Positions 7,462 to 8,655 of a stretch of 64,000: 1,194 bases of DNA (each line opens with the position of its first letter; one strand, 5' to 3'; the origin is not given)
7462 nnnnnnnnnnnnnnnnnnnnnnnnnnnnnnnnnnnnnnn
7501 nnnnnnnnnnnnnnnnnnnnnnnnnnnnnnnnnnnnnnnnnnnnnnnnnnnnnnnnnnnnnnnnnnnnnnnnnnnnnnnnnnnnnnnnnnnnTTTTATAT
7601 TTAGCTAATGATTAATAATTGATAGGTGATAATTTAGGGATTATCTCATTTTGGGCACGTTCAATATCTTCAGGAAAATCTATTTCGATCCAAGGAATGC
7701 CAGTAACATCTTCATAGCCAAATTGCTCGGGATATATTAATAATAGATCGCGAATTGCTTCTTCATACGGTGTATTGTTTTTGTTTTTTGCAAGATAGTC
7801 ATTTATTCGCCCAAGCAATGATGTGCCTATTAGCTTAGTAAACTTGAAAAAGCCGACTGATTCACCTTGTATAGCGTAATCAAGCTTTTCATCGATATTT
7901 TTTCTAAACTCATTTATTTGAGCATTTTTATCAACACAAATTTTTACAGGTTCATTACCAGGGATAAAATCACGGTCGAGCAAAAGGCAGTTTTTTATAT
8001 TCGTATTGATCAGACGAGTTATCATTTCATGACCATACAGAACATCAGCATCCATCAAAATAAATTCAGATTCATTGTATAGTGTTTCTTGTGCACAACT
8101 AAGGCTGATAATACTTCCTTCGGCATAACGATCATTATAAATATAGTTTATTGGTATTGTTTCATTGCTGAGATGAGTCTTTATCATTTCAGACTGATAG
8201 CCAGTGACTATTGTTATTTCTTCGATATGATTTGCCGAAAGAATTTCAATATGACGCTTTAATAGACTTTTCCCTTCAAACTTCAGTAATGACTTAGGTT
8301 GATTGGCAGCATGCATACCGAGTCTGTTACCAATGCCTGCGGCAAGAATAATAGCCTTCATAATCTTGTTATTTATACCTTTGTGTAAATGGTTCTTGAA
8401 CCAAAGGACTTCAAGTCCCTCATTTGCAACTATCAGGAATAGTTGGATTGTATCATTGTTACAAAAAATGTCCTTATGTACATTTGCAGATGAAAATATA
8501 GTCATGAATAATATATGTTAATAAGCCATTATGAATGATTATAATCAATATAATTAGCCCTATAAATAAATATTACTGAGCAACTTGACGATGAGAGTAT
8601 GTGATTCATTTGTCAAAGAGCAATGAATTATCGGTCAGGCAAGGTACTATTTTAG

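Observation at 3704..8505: Complete 2-aminoethylphosphonate biosynthesis operon with PepM-cytidylyltransferase fusion plus a second LicC-like nucleotidyltransferase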

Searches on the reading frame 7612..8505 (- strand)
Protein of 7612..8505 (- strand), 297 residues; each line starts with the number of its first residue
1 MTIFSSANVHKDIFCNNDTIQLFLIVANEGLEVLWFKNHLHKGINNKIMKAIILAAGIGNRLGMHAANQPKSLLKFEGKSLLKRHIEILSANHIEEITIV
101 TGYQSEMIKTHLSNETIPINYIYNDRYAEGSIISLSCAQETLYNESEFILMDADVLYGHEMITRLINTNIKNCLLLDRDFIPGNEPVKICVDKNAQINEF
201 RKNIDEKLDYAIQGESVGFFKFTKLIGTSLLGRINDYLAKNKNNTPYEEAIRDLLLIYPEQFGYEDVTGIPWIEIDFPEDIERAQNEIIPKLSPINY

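Call 4: search_protein_families(library=pfam, proteins=[window:7612-8505:-])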
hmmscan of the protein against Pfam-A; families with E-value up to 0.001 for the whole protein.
window:7612-8505:- (297 aa): 3 families
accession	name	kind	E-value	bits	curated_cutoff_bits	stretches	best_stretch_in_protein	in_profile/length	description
PF12804.13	NTP_transf_3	-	1.9e-13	51.4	27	1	51-167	1-109/160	MobA-like NTP transferase domain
PF00483.29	NTP_transferase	-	3.3e-10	40.4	21.2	1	50-163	1-118/245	Nucleotidyl transferase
PF01128.25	IspD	-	5e-05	23.6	27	1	50-114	2-65/221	2-C-methyl-D-erythritol 4-phosphate cytidylyltransferase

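Call 5: search_protein_families(library=ncbifam, proteins=[window:7612-8505:-])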
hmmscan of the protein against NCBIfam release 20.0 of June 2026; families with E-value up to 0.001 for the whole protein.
window:7612-8505:- (297 aa): 36 families (the best 25 are shown)
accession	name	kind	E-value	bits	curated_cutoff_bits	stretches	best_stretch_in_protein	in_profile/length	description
NF041135.1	IPPtranDIPPsyn_Thcocales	equivalog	4.2e-23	82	580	1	49-289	1-218/419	bifunctional L-myo-inositol-1-phosphate cytidylyltransferase/CDP-L-myo-inositol myo-inositolphosphotransferase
TIGR03992.1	Arch_glmU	subfamily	2.4e-18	66.2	292.1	1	49-170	1-122/393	bifunctional sugar-1-phosphate nucleotidylyltransferase/acetyltransferase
NF041313.1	UDPGP_AglF_Halo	equivalog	2.8e-17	62.9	400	1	49-228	1-180/234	UTP--glucose-1-phosphate uridylyltransferase AglF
NF045665.1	NTPtran_DVU1551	equivalog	2.9e-15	56.2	315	1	49-155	1-101/359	DVU_1551 family NTP transferase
NF038362.1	Sden_1164_fam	equivalog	9.2e-14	51.5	300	1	50-222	3-184/266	Sden_1164 family protein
TIGR03310.1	matur_MocA_YgfJ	equivalog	1.9e-12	47.6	186.45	1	51-168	2-114/188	molybdenum cofactor cytidylyltransferase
NF045761.1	NAMPUrTaseMurU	equivalog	1.1e-11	45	250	1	49-161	1-114/226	N-acetylmuramate alpha-1-phosphate uridylyltransferase MurU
NF041173.1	Sug_nt_acttase_Thmprot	equivalog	4.1e-11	42.5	600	1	49-175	1-125/405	bifunctional sugar-1-phosphate nucleotidylyltransferase/acetyltransferase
TIGR01173.1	glmU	equivalog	1.6e-10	40.4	366.85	1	49-171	1-119/452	bifunctional UDP-N-acetylglucosamine diphosphorylase/glucosamine-1-phosphate N-acetyltransferase GlmU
TIGR02623.1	G1P_cyt_trans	equivalog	1.5e-09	37.7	300.25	1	49-117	1-69/255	glucose-1-phosphate cytidylyltransferase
NF049965.1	GlMnHpPGnyltfHddC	equivalog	2.3e-09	37.2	300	1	49-202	1-151/221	D-glycero-D-manno-heptose 1-phosphate guanosyltransferase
TIGR01208.1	rmlA_long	equivalog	4.9e-09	35.5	320.25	1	50-157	1-110/353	glucose-1-phosphate thymidylyltransferase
NF010937.0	PRK14357.1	equivalog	3.3e-08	32.9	658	1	49-171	1-116/448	bifunctional UDP-N-acetylglucosamine diphosphorylase/glucosamine-1-phosphate N-acetyltransferase GlmU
NF006986.0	PRK09451.1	equivalog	6e-08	31.9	725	1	46-172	3-124/456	bifunctional UDP-N-acetylglucosamine diphosphorylase/glucosamine-1-phosphate N-acetyltransferase GlmU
NF010934.1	PRK14354.1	equivalog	8.4e-08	31.1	450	1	51-150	2-94/447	bifunctional UDP-N-acetylglucosamine diphosphorylase/glucosamine-1-phosphate N-acetyltransferase GlmU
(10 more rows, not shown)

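Call 11: search_solved_structures(query=window:7612-8364:-, max_evalue=0.001, show_alignments=2)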
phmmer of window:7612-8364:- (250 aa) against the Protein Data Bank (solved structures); distinct sequences matched with E-value up to 0.001: 16.
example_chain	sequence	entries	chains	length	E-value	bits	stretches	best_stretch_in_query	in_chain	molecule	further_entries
6pd1_A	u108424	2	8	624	3.2e-15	59.7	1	2-244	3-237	Nucleotidyl transferase/aminotransferase, class V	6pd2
1jyk_A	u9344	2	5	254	5.8e-11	45.7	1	2-107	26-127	CTP:phosphocholine Cytidylyltransferase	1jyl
2xme_A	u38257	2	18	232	9.8e-10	41.7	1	1-237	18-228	CTP-INOSITOL-1-PHOSPHATE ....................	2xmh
4mnd_A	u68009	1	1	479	3.8e-09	39.8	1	1-241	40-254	CTP L-myo-inositol-1-phosphate cytidylyltransferase/CDP-L-myo-inositol myo-inositolphospho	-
1tzf_A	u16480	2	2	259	2.9e-05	27.1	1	3-70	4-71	Glucose-1-phosphate cytidylyltransferase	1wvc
7x8j_A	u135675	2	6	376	3.3e-05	26.9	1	2-108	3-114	Mannose-1-phosphate guanylyltransferase 1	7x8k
8yre_D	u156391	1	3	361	3.8e-05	26.7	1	2-109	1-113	Mannose-1-phosphate guanylyltransferase 1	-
4y7t_A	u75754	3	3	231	4.3e-05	26.5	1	2-69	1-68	Nucleotidyl transferase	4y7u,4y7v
7whr_B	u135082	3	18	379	6.7e-05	25.9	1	2-109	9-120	Nucleotidyl transferase family protein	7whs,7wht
7d72_K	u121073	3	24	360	9.5e-05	25.4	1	2-110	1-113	Mannose-1-phosphate guanyltransferase beta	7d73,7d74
4jd0_A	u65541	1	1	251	0.00015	24.7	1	3-177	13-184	Nucleotidyl transferase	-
2v0h_A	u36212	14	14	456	0.00025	24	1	2-125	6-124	BIFUNCTIONAL PROTEIN GLMU | GLUCOSAMINE-1-PHOSPHATE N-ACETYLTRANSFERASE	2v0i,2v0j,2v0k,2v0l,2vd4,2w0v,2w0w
5xhw_A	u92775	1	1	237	0.0005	23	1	4-108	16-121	Putative 6-deoxy-D-mannoheptose pathway protein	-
7b1r_A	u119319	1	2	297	0.00059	22.8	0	2-67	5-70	Probable UTP--glucose-1-phosphate uridylyltransferase YngB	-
7o2n_A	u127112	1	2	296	0.0006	22.8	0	2-67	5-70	Probable UTP--glucose-1-phosphate uridylyltransferase YngB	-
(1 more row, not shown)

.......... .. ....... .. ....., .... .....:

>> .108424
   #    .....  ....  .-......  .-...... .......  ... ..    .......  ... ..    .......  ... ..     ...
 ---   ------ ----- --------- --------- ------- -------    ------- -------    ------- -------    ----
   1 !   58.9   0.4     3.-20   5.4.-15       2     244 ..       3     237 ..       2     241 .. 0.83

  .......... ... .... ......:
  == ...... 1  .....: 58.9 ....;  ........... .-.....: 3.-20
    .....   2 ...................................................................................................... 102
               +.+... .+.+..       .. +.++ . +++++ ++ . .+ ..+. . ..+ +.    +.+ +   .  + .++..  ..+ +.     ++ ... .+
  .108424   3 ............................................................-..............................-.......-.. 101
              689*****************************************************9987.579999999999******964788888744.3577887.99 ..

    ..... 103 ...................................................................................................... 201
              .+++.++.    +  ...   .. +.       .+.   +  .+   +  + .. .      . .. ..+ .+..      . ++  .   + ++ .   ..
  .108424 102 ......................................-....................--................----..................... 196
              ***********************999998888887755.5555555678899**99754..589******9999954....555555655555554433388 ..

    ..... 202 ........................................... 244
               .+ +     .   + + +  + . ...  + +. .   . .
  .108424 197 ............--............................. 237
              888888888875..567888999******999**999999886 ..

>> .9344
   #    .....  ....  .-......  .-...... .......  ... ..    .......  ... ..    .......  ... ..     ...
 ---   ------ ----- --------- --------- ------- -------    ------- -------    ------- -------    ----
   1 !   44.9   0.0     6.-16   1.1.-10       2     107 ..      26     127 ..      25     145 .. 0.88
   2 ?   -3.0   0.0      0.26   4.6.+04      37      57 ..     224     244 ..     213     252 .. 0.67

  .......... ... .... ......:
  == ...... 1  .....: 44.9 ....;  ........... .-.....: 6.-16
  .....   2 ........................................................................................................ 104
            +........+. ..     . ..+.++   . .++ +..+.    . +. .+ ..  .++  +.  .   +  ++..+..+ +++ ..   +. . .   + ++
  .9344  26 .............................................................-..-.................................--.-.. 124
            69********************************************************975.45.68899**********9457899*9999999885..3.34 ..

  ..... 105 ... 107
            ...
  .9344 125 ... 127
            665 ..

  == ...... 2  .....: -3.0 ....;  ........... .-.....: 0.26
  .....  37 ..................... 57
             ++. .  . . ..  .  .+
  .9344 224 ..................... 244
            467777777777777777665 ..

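Call 15: find_homologous_proteins(query=window:7612-8364:-)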
Query window:7612-8364:- (250 aa): 5703 proteins with E <= 0.001 among 6242 candidates; the best 120 are listed.
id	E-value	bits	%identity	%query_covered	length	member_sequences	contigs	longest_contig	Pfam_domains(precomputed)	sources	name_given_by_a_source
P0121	9.3e-160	548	99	100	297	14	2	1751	PF00483.30,PF12804.14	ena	-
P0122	1.1e-147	508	92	100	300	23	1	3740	PF00483.30,PF12804.14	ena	-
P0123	3.1e-141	487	88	100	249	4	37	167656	PF00483.30,PF01128.26,PF12804.14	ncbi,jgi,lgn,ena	-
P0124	2.0e-135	468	84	100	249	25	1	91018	PF00483.30,PF12804.14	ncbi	-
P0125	5.5e-134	463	84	99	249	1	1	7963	PF00483.30,PF12804.14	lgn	-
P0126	4.7e-132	457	82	100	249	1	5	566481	PF00483.30,PF12804.14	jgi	jgi:choline kinase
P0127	7.5e-131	453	81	100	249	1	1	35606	PF00483.30,PF12804.14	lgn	-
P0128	1.3e-128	446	79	99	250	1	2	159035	PF00483.30,PF12804.14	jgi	jgi:choline kinase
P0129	3.3e-128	444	79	100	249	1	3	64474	PF00483.30,PF12804.14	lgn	-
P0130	3.4e-128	444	80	100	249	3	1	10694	PF00483.30,PF12804.14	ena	-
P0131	6.1e-128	444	80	100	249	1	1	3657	PF00483.30,PF12804.14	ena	-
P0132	2.7e-127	441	79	99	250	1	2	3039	PF00483.30,PF01128.26,PF12804.14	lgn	-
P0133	2.7e-126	438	78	99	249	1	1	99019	PF00483.30,PF12804.14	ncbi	-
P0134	3.4e-126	438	78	99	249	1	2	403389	PF00483.30,PF12804.14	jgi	jgi:choline kinase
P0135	8.6e-126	437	79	99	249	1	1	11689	PF00483.30,PF12804.14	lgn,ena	-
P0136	8.8e-126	436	78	99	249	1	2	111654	PF00483.30,PF12804.14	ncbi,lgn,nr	ncbi:MAG: phosphocholine cytidylyltransferase family protein [Proteobacteria bacterium]|nr:phosphoch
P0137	1.7e-125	436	80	99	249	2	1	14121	PF00483.30,PF12804.14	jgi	-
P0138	1.7e-125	436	78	99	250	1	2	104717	PF00483.30,PF12804.14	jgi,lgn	jgi:choline kinase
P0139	2.0e-125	435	77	99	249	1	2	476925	PF00483.30,PF12804.14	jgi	jgi:choline kinase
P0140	3.3e-125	435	79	99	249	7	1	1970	PF00483.30,PF12804.14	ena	-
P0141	4.5e-125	434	79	100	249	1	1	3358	PF00483.30,PF12804.14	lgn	-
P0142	9.5e-125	433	78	99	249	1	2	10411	PF00483.30,PF01128.26,PF12804.14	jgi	jgi:choline kinase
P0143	1.4e-124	433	80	98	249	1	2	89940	PF00483.30,PF12804.14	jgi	jgi:choline kinase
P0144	1.6e-124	432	77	98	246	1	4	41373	PF00483.30,PF12804.14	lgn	-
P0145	1.8e-124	432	77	98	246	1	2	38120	PF00483.30,PF12804.14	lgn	-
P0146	3.5e-124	431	79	100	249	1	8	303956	PF00483.30,PF12804.14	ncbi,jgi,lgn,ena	jgi:choline kinase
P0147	4.0e-124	431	77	98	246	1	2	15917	PF00483.30,PF12804.14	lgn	-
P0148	5.0e-124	431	78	100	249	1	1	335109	PF00483.30,PF12804.14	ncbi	-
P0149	6.4e-124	430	77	98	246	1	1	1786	PF00483.30,PF12804.14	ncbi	-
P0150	8.0e-124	430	78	99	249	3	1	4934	PF00483.30,PF12804.14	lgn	-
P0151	1.0e-123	430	78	98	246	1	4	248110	PF00483.30,PF12804.14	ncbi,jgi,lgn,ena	ncbi:MAG: NTP transferase domain-containing protein [Gammaproteobacteria bacterium]|jgi:choline kina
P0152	2.0e-123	429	77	99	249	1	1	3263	PF00483.30,PF01128.26,PF12804.14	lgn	-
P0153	2.3e-123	429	77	99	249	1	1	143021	PF00483.30,PF01128.26,PF12804.14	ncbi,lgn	-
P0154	2.6e-123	428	76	98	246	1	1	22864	PF00483.30,PF01128.26,PF12804.14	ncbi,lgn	-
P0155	3.4e-123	428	76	100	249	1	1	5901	PF00483.30,PF01128.26,PF12804.14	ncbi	-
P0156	3.6e-123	428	76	99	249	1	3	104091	PF00483.30,PF01128.26,PF12804.14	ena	-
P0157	4.2e-123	428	76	99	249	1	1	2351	PF00483.30,PF12804.14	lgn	-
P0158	5.1e-123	427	78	99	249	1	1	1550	PF00483.30,PF12804.14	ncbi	-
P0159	6.1e-123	427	77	98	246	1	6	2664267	PF00483.30,PF12804.14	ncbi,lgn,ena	-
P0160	6.9e-123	427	75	99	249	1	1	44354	PF00483.30,PF01128.26,PF12804.14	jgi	jgi:choline kinase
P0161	9.5e-123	427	78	99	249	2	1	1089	PF00483.30,PF12804.14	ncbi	-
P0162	9.5e-123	427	76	98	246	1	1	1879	PF00483.30,PF12804.14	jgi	-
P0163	9.7e-123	427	78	99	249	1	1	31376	PF00483.30,PF01128.26,PF12804.14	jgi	jgi:choline kinase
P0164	2.3e-122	425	76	98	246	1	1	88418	PF00483.30,PF12804.14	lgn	-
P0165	3.3e-122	425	76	98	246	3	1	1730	PF00483.30,PF12804.14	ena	-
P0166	4.5e-122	424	78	98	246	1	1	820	PF00483.30,PF12804.14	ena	-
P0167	7.6e-122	424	77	99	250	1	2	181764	PF00483.30,PF12804.14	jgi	jgi:choline kinase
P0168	7.7e-122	424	78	100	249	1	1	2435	PF00483.30,PF12804.14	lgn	-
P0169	1.6e-121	423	76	98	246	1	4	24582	PF00483.30,PF12804.14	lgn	-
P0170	2.1e-121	422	76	99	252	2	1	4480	PF00483.30,PF01128.26,PF12804.14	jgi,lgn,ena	-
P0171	3.0e-121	422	77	99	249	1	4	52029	PF00483.30,PF12804.14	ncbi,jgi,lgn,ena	-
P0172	3.6e-121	421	77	99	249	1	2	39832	PF00483.30,PF12804.14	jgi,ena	jgi:choline kinase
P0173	8.3e-121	420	77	99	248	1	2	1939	PF00483.30,PF12804.14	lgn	-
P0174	8.7e-121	420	76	99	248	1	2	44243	PF00483.30,PF01128.26,PF12804.14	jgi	jgi:choline kinase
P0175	1.7e-120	419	77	98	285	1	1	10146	PF00483.30,PF12804.14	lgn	-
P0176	1.7e-120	419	76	98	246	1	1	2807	PF00483.30,PF12804.14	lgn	-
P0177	5.0e-120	418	75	99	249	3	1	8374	PF00483.30,PF12804.14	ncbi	-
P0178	8.4e-120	417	75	99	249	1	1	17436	PF00483.30,PF12804.14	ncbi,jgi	-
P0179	1.2e-119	416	76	100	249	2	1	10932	PF00483.30,PF12804.14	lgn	-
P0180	2.2e-119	416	76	99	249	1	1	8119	PF00483.30,PF01128.26,PF12804.14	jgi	-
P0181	2.7e-119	415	75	99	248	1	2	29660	PF00483.30,PF01128.26,PF12804.14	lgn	-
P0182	1.3e-118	413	76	100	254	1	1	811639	PF00483.30,PF12804.14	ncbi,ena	-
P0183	2.0e-118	412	74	99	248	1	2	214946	PF00483.30,PF12804.14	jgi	jgi:choline kinase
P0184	3.7e-118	412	75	99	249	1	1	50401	PF00483.30,PF01128.26,PF12804.14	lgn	-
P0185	3.2e-117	408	74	98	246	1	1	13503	PF00483.30,PF12804.14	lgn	-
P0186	3.2e-117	408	74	98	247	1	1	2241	PF00483.30,PF01128.26,PF12804.14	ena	-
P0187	6.4e-117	407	74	99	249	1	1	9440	PF00483.30,PF12804.14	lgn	-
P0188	2.3e-116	406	76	97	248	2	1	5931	PF00483.30,PF12804.14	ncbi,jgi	-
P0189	2.2e-115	402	75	98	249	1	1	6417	PF00483.30,PF01128.26,PF12804.14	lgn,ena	-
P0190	3.7e-109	382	71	98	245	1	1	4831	PF00483.30,PF01128.26,PF12804.14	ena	-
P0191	6.1e-101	355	66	99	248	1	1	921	PF00483.30,PF01128.26,PF12804.14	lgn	-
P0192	9.2e-101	355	68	98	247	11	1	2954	PF00483.30,PF01128.26,PF12804.14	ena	-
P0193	1.2e-100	354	68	98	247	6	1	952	PF00483.30,PF12804.14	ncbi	-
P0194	4.4e-100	352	67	99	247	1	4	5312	PF00483.30,PF12804.14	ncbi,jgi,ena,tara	tara:strand:+ start:11 stop:754 length:744 start_codon:yes stop_codon:yes gene_type:complete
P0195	4.6e-100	352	67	98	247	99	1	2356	PF00483.30,PF12804.14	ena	-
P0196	7.0e-100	352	65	98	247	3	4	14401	PF00483.30,PF12804.14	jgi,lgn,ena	-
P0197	2.0e-99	350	65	99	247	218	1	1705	PF00483.30,PF01128.26,PF12804.14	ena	-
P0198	3.0e-99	350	64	98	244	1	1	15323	PF00483.30,PF12804.14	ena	-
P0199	1.3e-98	348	65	99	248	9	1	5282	PF00483.30,PF01128.26,PF12804.14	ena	-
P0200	2.0e-98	347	65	99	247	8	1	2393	PF00483.30,PF01128.26,PF12804.14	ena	-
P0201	3.8e-98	346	64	98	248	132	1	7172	PF00483.30,PF12804.14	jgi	-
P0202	1.2e-97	344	63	98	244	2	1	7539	PF00483.30,PF12804.14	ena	-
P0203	4.2e-97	343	66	98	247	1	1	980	PF00483.30,PF12804.14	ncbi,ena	-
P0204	7.2e-97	342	62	98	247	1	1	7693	PF00483.30,PF01128.26,PF12804.14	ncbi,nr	ncbi:MAG: phosphocholine cytidylyltransferase family protein [Proteobacteria bacterium]|nr:phosphoch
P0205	1.9e-96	340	61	98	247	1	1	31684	PF00483.30,PF01128.26,PF12804.14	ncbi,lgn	-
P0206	5.9e-96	339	62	98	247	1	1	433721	PF00483.30,PF12804.14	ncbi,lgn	-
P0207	7.9e-96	338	64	98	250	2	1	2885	PF00483.30,PF12804.14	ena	-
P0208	1.2e-95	338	62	99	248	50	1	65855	PF00483.30,PF12804.14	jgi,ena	jgi:choline kinase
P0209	1.4e-95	338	61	99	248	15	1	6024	PF00483.30,PF01128.26,PF12804.14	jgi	-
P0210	5.4e-95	336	63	98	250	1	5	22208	PF00483.30,PF01128.26,PF12804.14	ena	-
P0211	4.6e-94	333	63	98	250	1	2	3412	PF00483.30,PF01128.26,PF12804.14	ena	-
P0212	8.6e-94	332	62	98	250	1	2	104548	PF00483.30,PF12804.14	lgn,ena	-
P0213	4.9e-92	326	62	98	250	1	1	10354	PF00483.30,PF01128.26,PF12804.14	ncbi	-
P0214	5.9e-92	326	58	98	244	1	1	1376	PF00483.30,PF12804.14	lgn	-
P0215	6.7e-92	326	57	98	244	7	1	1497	PF00483.30,PF12804.14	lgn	-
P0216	7.1e-92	325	59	98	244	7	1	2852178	PF00483.30,PF12804.14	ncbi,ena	-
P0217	9.1e-92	325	61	97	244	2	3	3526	PF00483.30,PF01128.26,PF12804.14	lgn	-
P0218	1.4e-91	325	63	98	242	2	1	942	PF00483.30,PF12804.14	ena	-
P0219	1.6e-91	324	60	98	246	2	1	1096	PF00483.30,PF12804.14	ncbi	-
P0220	1.8e-91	324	62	98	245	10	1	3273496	PF00483.30,PF01128.26,PF12804.14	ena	-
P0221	3.4e-90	320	60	98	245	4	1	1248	PF00483.30,PF12804.14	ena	-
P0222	3.7e-90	320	61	98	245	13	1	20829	PF00483.30,PF01128.26,PF12804.14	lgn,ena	-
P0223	2.4e-89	317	57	98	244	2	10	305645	PF00483.30,PF12804.14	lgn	-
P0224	3.3e-89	317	60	98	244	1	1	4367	PF00483.30,PF12804.14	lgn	-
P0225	3.7e-89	317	60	98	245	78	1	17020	PF00483.30,PF01128.26,PF12804.14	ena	-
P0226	1.5e-88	315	60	98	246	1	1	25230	PF00483.30,PF01128.26,PF12804.14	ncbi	-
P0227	1.7e-88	314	61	98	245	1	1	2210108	PF00483.30,PF12804.14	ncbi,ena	-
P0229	5.4e-88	313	58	98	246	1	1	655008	PF00483.30,PF12804.14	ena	-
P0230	2.4e-87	311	56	98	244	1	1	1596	PF00483.30,PF12804.14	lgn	-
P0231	3.0e-84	301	57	98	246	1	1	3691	PF00483.30,PF12804.14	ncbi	ncbi:MAG: phosphocholine cytidylyltransferase family protein [Pseudomonadota bacterium]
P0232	2.1e-83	298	57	98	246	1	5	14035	PF00483.30,PF12804.14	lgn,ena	-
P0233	6.5e-83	296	55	98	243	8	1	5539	PF00483.30,PF12804.14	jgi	-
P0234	1.7e-82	295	56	99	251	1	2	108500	PF00483.30,PF12804.14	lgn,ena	-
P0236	1.5e-79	285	54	99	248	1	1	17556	PF00483.30,PF12804.14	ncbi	-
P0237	2.2e-79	285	55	97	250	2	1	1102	PF00483.30,PF12804.14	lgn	-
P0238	5.1e-79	283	55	98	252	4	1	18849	PF00483.30,PF12804.14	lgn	-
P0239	1.4e-78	282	54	98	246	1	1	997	PF00483.30,PF12804.14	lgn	-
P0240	3.0e-78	281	53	99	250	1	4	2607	PF00483.30,PF01128.26,PF12804.14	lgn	-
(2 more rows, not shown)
